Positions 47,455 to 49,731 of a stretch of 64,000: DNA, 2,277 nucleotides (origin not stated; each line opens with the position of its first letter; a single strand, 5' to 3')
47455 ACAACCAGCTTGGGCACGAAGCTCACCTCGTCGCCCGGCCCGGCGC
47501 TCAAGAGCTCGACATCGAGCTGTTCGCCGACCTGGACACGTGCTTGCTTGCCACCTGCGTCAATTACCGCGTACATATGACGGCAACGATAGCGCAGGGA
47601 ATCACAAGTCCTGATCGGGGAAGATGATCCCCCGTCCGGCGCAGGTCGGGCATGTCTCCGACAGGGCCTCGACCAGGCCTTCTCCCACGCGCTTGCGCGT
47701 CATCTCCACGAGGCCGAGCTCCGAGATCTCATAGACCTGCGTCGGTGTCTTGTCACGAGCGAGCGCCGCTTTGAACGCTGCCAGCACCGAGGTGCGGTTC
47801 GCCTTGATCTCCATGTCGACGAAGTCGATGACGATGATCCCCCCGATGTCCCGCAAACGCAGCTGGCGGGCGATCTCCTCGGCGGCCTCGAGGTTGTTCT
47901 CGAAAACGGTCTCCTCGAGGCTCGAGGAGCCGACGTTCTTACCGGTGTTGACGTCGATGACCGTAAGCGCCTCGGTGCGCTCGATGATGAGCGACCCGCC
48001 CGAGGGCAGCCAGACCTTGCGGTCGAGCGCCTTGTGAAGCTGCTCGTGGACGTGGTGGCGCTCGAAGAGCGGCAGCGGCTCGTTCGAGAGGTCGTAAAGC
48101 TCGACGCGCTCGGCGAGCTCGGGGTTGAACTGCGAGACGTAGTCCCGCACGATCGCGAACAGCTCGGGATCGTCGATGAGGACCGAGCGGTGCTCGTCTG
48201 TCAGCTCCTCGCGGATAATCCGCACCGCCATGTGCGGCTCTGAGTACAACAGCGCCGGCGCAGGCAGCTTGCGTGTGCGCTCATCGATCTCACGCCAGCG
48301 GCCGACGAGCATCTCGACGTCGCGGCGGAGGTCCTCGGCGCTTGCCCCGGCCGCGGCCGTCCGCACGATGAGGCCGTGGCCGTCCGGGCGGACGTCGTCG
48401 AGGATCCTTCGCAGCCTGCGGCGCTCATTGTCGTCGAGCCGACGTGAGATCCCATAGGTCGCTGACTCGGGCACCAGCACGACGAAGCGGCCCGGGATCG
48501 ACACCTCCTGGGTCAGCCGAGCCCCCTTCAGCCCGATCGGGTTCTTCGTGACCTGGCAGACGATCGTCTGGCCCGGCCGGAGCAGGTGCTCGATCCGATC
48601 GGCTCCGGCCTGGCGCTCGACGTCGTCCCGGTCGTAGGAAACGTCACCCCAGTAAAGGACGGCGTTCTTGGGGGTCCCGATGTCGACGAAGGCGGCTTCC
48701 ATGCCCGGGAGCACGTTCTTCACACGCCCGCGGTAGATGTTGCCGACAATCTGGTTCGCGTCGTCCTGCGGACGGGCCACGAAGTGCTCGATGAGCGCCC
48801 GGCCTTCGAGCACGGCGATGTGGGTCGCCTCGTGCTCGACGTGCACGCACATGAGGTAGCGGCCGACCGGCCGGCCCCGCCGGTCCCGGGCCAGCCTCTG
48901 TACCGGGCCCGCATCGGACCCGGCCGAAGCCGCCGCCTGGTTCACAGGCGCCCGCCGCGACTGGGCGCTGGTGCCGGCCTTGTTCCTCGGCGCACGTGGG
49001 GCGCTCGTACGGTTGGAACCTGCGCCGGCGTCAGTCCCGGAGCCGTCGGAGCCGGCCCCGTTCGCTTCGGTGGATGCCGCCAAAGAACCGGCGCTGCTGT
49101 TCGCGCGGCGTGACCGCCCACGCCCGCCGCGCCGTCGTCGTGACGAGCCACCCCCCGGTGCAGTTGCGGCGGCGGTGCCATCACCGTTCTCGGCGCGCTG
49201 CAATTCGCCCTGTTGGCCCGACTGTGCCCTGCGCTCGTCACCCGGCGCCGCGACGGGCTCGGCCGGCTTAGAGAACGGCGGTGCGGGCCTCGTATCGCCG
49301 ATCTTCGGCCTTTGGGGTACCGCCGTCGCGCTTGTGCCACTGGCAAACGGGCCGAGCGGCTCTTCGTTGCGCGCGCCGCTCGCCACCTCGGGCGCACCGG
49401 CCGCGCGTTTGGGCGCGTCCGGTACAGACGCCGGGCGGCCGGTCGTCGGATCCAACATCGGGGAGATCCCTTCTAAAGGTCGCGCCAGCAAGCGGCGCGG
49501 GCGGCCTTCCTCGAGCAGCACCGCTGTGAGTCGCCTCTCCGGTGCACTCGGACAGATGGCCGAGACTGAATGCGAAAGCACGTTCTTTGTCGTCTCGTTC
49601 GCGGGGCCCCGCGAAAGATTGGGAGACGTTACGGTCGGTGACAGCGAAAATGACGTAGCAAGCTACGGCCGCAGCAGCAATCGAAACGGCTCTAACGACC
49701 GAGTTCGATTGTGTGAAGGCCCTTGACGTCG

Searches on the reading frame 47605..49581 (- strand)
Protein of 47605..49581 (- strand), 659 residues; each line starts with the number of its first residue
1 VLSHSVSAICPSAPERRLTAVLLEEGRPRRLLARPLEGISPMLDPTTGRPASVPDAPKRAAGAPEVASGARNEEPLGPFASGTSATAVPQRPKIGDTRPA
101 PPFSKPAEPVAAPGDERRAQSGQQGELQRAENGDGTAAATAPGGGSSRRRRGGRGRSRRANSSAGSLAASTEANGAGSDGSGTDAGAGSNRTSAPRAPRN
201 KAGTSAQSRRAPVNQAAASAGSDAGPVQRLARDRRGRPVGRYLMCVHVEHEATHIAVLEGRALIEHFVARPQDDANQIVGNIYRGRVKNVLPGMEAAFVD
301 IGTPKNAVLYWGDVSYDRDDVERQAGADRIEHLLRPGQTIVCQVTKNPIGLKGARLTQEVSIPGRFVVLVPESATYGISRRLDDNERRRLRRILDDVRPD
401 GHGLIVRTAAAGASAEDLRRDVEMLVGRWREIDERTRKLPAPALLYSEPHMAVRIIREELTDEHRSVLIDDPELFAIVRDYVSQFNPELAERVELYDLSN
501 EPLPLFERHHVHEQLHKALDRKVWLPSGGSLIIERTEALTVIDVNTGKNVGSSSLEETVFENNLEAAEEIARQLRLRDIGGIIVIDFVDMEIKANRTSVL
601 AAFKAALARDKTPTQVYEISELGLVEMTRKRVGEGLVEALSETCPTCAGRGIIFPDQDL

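Call 92: search_protein_families(library=pfam, proteins=[window:47605-49581:-], max_evalue=0.001)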
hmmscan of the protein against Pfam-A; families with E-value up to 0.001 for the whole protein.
window:47605-49581:- (659 aa): 1 family
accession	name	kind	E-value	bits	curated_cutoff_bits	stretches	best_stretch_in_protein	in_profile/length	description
PF10150.14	RNase_E_G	-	1.9e-101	339.5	25.5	1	361-632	1-270/270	Ribonuclease E/G family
